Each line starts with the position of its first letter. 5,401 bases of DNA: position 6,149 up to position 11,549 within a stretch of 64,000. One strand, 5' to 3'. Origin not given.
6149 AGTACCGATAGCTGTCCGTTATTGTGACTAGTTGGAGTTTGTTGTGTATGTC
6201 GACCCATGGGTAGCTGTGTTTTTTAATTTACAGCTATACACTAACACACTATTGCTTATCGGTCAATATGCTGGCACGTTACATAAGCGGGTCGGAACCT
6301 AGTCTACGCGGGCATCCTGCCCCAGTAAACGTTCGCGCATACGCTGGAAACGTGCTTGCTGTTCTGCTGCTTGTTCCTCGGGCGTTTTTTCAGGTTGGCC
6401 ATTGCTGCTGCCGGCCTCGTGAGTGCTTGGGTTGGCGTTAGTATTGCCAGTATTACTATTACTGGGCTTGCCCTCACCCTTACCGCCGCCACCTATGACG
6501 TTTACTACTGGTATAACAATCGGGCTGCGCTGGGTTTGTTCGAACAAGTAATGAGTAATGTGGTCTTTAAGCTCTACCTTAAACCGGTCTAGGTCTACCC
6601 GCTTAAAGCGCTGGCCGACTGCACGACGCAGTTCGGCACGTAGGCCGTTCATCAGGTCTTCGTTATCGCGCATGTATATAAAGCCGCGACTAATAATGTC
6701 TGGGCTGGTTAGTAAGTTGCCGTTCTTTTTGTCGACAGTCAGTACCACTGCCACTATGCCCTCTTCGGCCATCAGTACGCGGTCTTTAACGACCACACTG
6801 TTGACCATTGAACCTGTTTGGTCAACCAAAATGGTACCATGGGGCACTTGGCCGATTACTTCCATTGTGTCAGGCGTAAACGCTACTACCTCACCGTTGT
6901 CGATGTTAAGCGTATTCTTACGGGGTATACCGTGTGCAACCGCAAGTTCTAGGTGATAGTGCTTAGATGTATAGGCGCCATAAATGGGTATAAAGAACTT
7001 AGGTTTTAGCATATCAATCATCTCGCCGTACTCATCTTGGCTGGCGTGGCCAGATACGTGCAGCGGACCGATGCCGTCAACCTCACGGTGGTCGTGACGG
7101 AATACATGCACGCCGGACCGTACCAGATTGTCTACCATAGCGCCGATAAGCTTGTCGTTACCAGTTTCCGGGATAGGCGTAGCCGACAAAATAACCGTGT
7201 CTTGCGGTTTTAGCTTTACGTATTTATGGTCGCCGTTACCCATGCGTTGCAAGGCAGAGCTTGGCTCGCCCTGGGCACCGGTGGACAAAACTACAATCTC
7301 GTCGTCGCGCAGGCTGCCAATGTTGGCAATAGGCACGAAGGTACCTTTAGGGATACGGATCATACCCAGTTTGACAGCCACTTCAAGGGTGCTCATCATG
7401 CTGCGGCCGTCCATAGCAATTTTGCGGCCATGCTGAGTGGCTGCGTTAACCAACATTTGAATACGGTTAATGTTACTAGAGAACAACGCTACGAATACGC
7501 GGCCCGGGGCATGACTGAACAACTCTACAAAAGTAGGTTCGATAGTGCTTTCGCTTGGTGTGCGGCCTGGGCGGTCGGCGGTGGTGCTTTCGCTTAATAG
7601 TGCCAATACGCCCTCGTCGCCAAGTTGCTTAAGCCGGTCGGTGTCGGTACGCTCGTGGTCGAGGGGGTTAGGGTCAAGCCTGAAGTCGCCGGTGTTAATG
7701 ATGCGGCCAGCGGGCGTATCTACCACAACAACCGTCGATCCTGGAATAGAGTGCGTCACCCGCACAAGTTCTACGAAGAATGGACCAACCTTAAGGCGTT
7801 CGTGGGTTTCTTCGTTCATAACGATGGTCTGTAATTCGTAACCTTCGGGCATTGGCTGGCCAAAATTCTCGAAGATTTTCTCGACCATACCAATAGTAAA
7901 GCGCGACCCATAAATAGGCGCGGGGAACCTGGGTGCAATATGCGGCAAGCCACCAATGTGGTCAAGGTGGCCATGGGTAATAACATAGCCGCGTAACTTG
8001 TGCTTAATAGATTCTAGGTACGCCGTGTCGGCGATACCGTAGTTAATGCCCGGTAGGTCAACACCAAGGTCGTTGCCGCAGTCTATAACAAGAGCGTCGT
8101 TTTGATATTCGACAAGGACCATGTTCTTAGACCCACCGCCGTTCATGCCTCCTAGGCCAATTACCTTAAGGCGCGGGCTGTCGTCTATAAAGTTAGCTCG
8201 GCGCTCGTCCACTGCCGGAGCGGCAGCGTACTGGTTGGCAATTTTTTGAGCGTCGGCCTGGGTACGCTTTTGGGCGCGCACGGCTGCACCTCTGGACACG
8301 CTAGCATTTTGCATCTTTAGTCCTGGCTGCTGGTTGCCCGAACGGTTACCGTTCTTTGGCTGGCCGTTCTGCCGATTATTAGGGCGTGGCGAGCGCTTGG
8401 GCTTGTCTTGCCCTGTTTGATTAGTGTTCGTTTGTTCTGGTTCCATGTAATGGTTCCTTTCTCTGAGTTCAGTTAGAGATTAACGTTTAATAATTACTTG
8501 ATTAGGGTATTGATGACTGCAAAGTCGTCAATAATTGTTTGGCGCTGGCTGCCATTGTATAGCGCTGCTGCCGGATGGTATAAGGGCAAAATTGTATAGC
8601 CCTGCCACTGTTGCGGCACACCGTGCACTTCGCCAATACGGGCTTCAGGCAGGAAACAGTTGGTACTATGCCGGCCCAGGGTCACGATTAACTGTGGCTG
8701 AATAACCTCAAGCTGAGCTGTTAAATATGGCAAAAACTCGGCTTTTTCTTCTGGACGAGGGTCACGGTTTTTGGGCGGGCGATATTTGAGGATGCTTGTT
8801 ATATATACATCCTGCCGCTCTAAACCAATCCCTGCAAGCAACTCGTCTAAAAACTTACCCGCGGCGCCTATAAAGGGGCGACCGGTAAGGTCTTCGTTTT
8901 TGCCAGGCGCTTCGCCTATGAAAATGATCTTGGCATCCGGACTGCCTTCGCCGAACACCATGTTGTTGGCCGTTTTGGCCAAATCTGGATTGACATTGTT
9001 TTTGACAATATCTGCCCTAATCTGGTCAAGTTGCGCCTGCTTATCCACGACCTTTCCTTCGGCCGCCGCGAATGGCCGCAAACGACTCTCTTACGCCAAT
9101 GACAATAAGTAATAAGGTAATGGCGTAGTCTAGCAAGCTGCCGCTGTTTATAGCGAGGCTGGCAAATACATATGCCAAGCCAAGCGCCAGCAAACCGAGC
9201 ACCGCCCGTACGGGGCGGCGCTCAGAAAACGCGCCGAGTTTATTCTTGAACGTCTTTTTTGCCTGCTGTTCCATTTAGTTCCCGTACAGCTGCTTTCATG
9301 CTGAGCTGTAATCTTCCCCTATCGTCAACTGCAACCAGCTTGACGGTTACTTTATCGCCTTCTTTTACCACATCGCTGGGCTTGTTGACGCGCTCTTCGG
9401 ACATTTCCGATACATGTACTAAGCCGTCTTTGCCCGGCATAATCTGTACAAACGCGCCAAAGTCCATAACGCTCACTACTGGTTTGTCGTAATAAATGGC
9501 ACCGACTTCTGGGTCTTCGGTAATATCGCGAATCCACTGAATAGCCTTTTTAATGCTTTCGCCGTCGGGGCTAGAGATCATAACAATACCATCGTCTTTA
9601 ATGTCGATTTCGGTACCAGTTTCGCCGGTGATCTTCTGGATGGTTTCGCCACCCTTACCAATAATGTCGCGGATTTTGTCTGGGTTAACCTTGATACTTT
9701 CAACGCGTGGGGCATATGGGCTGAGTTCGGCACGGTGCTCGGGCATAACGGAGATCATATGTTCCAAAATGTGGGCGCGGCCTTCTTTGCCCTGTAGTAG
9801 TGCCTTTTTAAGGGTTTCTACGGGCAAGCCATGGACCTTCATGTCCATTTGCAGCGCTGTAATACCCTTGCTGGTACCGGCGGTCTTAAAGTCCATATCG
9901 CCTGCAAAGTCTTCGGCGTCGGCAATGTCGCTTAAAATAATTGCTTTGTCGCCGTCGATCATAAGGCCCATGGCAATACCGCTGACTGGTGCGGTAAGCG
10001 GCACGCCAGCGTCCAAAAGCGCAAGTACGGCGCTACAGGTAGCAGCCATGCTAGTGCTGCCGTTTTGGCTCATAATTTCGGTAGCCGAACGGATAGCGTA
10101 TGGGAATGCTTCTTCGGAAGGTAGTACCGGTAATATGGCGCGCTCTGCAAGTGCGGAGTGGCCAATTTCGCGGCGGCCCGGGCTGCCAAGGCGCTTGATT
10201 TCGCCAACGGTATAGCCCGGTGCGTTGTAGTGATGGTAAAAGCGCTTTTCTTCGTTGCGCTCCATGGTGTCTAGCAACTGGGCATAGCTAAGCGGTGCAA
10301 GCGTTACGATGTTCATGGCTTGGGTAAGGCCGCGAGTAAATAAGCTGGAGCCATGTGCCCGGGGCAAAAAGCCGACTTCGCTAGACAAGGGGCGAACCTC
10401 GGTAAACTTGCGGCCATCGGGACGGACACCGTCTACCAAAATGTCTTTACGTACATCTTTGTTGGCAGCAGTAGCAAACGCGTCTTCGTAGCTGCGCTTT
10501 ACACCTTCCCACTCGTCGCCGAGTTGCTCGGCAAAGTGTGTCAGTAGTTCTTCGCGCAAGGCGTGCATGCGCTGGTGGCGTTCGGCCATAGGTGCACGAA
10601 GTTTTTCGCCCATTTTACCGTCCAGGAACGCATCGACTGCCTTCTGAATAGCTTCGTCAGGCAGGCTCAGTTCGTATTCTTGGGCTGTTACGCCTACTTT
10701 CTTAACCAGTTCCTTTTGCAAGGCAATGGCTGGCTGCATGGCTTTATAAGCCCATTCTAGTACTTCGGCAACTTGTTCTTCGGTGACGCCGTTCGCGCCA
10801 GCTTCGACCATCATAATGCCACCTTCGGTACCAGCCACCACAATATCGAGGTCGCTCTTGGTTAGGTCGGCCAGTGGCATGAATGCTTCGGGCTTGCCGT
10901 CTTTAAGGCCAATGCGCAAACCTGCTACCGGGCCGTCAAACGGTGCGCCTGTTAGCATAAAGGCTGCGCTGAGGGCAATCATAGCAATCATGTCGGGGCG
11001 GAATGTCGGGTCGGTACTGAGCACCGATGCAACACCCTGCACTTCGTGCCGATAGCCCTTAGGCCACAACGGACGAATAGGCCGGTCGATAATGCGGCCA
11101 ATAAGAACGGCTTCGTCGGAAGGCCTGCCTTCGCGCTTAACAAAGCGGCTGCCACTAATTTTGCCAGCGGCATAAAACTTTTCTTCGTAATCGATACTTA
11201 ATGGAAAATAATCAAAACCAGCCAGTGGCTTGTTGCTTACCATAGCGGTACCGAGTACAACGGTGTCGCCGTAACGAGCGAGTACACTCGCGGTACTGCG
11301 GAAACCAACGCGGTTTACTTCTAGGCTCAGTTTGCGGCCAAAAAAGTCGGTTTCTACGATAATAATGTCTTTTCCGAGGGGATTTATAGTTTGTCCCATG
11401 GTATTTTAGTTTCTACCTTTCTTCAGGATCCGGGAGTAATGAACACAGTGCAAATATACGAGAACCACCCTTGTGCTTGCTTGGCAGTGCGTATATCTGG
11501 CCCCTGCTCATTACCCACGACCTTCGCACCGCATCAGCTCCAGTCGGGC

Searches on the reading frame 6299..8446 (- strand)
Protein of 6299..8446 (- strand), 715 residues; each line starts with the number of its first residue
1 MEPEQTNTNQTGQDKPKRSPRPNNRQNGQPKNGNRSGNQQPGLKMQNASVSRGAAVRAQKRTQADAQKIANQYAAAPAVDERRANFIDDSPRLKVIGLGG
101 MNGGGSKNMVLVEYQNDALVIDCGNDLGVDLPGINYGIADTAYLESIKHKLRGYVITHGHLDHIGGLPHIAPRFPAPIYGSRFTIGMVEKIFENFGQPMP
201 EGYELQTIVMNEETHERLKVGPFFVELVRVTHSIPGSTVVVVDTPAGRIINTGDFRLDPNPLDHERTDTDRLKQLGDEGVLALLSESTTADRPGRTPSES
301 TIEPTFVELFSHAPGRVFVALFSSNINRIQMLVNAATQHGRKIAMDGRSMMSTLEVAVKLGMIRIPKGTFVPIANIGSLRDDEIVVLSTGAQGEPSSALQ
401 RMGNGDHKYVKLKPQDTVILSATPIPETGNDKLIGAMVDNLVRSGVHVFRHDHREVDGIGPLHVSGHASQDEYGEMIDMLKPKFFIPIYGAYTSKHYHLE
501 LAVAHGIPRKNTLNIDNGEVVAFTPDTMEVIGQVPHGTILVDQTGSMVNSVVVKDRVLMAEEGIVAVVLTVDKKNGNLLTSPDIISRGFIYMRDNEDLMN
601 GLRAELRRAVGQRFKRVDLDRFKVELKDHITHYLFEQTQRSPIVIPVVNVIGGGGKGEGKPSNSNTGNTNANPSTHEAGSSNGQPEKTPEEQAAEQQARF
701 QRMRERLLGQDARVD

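Call 30: search_protein_families(library=pfam, proteins=[window:6299-8446:-], max_evalue=0.0001)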
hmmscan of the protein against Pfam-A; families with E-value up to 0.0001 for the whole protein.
window:6299-8446:- (715 aa): 4 families
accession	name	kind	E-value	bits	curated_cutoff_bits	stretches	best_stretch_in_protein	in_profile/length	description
PF22505.1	RNase_J_b_CASP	-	1.5e-42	144.8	27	1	315-441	2-126/126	Ribonuclease J, beta-CASP domain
PF17770.6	RNase_J_C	-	4.3e-24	85.9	23.8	1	552-649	1-100/102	Ribonuclease J C-terminal domain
PF00753.33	Lactamase_B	-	4.8e-16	59.7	22.7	1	103-260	2-155/196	Metallo-beta-lactamase superfamily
PF12706.13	Lactamase_B_2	-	2.8e-07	30.8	27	1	121-256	5-144/200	Beta-lactamase superfamily domain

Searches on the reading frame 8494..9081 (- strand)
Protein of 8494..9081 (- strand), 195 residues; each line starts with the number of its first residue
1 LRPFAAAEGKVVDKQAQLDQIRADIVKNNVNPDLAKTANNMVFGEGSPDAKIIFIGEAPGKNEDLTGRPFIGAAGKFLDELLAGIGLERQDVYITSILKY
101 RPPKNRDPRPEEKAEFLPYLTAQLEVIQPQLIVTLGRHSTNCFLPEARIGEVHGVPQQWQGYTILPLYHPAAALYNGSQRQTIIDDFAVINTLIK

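Call 30: search_protein_families(library=pfam, proteins=[window:8494-9081:-], max_evalue=0.0001)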
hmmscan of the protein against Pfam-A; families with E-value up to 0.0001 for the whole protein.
window:8494-9081:- (195 aa): 1 family
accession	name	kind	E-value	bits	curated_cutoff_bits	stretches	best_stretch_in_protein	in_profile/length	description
PF03167.25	UDG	-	1.7e-36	125.8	24.3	1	43-180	1-128/141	Uracil DNA glycosylase superfamily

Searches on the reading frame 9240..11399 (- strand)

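Call 30: search_protein_families(library=pfam, proteins=[window:9240-11399:-], max_evalue=0.0001)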
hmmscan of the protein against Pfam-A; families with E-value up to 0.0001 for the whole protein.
window:9240-11399:- (719 aa): 5 families
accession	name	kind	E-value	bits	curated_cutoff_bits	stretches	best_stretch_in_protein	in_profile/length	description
PF01138.27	RNase_PH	-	1.6e-45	155.2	25.5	2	334-467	1-130/130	3' exoribonuclease family, domain 1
PF00575.29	S1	-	1.1e-15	58.2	22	1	641-702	12-74/74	S1 RNA binding domain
PF03725.20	RNase_PH_C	-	1.4e-14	54.2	20.8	1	156-220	1-67/67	3' exoribonuclease family, domain 2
PF00013.35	KH_1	-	3e-12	46.6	21.5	1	567-624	2-65/66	KH domain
PF03726.19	PNPase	-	6.6e-06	26.9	24.6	1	272-331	24-81/81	Polyribonucleotide nucleotidyltransferase, RNA binding domain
